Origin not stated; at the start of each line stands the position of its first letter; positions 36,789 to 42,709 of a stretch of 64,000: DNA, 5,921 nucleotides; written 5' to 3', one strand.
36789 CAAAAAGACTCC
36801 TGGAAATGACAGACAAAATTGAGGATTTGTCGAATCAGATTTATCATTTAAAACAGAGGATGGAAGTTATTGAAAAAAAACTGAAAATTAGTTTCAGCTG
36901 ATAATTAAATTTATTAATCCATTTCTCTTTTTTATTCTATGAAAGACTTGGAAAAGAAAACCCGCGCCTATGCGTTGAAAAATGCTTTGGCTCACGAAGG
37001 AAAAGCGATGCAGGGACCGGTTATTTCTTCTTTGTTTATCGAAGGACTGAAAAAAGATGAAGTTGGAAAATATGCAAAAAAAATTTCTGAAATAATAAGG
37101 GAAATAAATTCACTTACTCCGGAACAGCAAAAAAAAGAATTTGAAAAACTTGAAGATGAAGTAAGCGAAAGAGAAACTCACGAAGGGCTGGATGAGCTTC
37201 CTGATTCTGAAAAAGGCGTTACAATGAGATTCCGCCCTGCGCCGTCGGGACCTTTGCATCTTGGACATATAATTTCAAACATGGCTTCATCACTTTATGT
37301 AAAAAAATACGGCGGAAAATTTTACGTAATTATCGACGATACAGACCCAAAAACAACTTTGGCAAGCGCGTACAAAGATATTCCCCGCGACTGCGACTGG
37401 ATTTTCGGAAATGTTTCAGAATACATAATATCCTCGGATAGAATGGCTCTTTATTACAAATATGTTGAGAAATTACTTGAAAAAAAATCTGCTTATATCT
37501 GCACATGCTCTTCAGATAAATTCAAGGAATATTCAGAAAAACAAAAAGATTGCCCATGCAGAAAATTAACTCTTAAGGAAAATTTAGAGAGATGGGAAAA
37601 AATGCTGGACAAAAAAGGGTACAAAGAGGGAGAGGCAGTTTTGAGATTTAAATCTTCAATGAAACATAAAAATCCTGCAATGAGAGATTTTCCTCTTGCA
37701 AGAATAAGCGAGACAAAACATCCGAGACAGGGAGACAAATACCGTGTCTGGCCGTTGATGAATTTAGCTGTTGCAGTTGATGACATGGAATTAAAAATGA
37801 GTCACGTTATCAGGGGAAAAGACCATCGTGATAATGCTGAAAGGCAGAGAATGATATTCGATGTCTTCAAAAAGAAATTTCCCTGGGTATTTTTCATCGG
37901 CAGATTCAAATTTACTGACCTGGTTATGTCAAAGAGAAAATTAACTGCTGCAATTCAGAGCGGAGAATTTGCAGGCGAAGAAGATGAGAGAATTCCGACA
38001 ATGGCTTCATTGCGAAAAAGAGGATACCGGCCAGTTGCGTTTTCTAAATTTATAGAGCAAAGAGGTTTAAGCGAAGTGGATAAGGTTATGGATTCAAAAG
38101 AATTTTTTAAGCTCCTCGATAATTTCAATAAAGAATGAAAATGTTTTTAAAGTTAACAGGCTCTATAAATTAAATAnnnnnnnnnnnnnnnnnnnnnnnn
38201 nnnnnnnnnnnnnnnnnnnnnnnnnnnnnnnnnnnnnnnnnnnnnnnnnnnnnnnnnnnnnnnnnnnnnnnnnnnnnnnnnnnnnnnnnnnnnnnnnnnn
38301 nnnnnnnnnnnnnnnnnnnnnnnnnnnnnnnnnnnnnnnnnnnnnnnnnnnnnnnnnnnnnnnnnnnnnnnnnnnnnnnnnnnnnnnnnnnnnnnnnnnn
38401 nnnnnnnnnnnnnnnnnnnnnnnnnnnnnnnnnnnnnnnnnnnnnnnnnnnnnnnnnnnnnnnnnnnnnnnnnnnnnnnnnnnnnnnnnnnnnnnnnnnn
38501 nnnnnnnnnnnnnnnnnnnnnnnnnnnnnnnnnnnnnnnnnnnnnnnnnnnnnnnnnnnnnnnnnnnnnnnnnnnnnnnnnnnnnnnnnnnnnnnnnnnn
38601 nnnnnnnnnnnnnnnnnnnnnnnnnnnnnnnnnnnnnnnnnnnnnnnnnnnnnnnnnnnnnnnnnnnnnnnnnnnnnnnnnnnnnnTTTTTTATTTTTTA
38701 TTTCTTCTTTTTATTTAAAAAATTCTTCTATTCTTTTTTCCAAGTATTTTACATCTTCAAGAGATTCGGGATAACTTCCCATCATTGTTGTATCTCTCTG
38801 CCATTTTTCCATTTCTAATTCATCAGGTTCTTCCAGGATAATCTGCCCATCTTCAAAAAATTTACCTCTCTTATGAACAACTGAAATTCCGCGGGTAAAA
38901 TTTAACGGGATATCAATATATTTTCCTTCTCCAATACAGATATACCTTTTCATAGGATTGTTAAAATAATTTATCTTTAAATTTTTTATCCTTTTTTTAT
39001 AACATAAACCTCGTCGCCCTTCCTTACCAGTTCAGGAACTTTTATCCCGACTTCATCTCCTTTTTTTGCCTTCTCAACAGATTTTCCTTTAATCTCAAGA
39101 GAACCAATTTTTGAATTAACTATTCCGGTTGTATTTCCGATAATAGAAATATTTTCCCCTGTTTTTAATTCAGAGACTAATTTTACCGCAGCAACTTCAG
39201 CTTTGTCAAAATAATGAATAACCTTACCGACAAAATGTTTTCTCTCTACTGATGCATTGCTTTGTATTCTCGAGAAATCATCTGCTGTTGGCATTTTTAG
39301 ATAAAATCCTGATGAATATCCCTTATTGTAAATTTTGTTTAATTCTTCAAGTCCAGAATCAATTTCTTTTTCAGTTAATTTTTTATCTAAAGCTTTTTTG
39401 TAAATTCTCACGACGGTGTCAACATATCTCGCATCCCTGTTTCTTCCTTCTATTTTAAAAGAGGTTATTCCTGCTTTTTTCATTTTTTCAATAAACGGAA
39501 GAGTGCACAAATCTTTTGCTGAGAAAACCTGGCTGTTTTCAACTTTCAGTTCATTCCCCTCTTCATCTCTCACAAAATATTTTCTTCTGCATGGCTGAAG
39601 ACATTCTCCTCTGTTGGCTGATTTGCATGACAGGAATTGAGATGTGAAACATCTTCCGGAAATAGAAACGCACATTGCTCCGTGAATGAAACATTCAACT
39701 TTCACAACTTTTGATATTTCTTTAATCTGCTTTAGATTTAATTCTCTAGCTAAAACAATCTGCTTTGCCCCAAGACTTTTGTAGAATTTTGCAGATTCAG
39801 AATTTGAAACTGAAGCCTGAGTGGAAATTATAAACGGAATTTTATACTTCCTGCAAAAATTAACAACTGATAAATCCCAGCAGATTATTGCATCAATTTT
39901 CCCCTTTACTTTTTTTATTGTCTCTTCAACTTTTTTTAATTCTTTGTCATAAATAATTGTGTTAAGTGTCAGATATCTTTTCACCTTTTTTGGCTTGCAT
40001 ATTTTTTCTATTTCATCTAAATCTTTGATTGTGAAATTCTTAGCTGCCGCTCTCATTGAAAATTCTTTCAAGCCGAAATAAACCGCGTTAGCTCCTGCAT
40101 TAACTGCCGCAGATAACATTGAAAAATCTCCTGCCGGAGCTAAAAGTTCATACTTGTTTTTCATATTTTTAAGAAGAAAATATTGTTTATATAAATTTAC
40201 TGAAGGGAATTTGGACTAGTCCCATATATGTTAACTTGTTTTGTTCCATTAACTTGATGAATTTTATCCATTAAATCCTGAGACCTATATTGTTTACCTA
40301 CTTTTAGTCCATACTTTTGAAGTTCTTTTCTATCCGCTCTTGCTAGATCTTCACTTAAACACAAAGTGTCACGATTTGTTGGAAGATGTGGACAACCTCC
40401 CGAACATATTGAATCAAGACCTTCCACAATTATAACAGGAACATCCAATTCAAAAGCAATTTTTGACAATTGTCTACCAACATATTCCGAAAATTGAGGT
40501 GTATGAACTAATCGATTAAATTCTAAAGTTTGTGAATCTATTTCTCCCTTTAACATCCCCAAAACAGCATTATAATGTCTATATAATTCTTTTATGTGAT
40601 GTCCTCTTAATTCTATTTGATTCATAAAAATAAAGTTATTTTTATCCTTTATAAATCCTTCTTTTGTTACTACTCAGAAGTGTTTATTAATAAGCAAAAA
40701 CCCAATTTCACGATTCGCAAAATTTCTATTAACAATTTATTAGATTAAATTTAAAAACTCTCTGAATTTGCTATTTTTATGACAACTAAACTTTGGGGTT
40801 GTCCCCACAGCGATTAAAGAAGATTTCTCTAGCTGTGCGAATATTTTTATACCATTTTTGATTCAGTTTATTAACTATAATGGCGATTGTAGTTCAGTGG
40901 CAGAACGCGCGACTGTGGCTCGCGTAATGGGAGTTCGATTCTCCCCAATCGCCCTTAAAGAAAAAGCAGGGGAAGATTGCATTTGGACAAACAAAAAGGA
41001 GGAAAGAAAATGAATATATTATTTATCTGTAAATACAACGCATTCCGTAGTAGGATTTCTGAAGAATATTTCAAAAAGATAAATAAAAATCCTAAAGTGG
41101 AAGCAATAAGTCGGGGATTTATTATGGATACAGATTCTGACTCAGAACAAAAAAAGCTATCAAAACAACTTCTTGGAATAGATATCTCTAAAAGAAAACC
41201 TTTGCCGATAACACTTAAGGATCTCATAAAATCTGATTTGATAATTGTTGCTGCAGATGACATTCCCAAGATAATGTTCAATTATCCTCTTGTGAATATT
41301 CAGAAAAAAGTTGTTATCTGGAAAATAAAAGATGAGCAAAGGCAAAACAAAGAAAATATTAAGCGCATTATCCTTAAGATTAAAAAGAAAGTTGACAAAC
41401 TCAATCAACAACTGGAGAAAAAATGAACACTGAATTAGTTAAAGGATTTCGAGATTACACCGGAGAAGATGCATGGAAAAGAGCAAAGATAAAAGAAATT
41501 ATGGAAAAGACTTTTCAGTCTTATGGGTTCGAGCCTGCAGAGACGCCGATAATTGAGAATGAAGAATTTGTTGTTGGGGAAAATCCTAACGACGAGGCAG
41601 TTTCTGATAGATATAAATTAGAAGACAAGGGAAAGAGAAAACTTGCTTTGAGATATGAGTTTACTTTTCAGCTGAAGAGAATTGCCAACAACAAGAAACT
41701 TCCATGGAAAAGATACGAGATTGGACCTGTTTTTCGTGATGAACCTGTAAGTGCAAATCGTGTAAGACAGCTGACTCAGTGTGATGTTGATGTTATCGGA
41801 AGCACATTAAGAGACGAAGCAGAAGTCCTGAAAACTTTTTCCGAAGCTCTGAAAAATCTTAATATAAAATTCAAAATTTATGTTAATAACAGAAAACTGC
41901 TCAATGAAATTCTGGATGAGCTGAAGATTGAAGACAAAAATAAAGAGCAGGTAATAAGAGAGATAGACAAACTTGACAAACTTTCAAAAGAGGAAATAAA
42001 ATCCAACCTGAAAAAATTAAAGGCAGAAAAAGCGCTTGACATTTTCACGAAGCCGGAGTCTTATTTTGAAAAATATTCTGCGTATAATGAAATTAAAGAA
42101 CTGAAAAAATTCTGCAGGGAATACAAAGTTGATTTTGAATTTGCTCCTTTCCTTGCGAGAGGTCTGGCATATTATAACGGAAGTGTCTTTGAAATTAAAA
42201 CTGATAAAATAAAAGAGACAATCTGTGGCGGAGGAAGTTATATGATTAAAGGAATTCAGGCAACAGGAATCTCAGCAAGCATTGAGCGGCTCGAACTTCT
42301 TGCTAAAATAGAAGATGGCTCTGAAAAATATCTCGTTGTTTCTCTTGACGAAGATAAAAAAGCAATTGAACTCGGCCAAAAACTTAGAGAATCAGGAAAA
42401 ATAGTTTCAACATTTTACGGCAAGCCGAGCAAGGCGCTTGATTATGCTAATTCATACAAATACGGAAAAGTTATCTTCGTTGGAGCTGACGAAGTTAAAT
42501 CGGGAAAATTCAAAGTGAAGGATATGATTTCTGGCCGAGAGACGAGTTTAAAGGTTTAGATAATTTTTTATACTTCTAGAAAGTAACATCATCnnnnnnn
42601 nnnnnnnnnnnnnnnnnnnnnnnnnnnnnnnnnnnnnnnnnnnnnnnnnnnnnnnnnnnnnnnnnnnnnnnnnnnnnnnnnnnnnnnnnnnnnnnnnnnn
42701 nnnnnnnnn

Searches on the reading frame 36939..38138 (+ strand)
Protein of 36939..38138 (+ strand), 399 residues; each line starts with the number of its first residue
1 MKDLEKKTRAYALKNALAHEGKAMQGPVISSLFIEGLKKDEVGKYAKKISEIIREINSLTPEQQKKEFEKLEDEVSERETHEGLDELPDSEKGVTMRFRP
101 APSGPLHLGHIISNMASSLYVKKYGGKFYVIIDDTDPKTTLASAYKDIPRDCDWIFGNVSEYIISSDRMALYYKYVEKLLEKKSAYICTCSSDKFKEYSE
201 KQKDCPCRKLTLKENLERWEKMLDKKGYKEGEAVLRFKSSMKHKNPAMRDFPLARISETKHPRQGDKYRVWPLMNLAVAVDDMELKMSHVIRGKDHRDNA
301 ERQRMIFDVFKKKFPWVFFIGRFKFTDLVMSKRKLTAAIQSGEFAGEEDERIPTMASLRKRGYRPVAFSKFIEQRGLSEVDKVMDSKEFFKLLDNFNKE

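Call 64: search_protein_families(library=pfam, proteins=[window:36939-38138:+], max_evalue=0.00001)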
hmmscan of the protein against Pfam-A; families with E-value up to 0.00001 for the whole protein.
window:36939-38138:+ (399 aa): 1 family
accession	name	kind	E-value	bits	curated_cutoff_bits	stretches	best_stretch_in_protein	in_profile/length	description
PF00749.27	tRNA-synt_1c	-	8.7e-60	202.7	23.4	1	94-386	2-301/314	tRNA synthetases class I (E and Q), catalytic domain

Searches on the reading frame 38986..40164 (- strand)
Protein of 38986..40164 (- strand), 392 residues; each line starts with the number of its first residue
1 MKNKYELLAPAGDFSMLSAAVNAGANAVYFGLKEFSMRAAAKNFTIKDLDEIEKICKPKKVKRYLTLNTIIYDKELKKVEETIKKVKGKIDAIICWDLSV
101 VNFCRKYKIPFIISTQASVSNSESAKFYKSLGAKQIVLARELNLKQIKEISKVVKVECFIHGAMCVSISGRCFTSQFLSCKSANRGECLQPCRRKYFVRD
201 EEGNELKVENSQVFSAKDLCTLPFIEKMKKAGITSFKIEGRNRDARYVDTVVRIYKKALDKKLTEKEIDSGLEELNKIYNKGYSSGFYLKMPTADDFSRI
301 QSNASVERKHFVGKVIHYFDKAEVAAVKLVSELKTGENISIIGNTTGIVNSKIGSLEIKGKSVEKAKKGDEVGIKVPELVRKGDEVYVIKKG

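Call 64: search_protein_families(library=pfam, proteins=[window:38986-40164:-], max_evalue=0.00001)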
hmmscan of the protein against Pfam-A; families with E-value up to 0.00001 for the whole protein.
window:38986-40164:- (392 aa): 1 family
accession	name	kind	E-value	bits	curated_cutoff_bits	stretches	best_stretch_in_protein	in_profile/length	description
PF01136.24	Peptidase_U32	-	1.2e-69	234.6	22.4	1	77-292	2-231/233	Peptidase family U32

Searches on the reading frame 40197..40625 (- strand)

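Call 64: search_protein_families(library=pfam, proteins=[window:40197-40625:-], max_evalue=0.00001)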
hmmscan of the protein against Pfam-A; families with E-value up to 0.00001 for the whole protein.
window:40197-40625:- (142 aa): 1 family
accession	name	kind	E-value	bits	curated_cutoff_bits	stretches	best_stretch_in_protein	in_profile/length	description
PF06935.16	DUF1284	-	9.2e-08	32.8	25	1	44-125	5-82/102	Protein of unknown function (DUF1284)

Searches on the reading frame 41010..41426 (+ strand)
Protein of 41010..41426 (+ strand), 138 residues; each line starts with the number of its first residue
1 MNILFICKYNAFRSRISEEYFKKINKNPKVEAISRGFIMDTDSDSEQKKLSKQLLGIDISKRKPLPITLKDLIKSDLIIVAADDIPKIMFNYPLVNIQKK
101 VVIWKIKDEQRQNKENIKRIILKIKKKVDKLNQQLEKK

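Call 64: search_protein_families(library=pfam, proteins=[window:41010-41426:+], max_evalue=0.00001)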
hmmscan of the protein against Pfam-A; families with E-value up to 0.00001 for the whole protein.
window:41010-41426:+ (138 aa): 1 family
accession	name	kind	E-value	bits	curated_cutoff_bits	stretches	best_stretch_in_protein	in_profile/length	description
PF01451.26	LMWPc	-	6.1e-08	33.4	23.2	1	3-131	1-143/144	Low molecular weight phosphotyrosine protein phosphatase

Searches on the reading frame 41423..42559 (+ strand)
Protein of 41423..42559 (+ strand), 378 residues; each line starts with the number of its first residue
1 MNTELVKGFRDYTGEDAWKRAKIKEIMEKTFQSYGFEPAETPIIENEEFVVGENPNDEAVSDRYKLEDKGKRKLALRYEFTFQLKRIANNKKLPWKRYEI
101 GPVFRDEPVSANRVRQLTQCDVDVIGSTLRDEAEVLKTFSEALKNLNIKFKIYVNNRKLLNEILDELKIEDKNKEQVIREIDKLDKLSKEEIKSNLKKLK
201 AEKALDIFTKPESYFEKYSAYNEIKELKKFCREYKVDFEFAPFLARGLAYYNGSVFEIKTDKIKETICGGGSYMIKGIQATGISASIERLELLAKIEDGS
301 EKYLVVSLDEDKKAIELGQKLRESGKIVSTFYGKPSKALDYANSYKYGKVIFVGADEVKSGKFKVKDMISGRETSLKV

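Call 64: search_protein_families(library=pfam, proteins=[window:41423-42559:+], max_evalue=0.00001)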
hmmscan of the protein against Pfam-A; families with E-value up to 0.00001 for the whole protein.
window:41423-42559:+ (378 aa): 4 families
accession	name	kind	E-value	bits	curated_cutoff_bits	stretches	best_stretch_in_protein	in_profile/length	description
PF13393.11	tRNA-synt_His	-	2.8e-33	115.9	25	1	8-290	1-308/308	Histidyl-tRNA synthetase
PF00587.30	tRNA-synt_2b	-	2.9e-07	31.2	29.3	1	64-199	1-110/179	tRNA synthetase class II core domain (G, H, P, S and T)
PF00152.25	tRNA-synt_2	-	3.1e-07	30.2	25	1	19-208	24-169/308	tRNA synthetases class II (D, K and N)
PF01409.25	tRNA-synt_2d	-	3.2e-07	30.5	19.8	1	22-151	21-163/246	tRNA synthetases class II core domain (F)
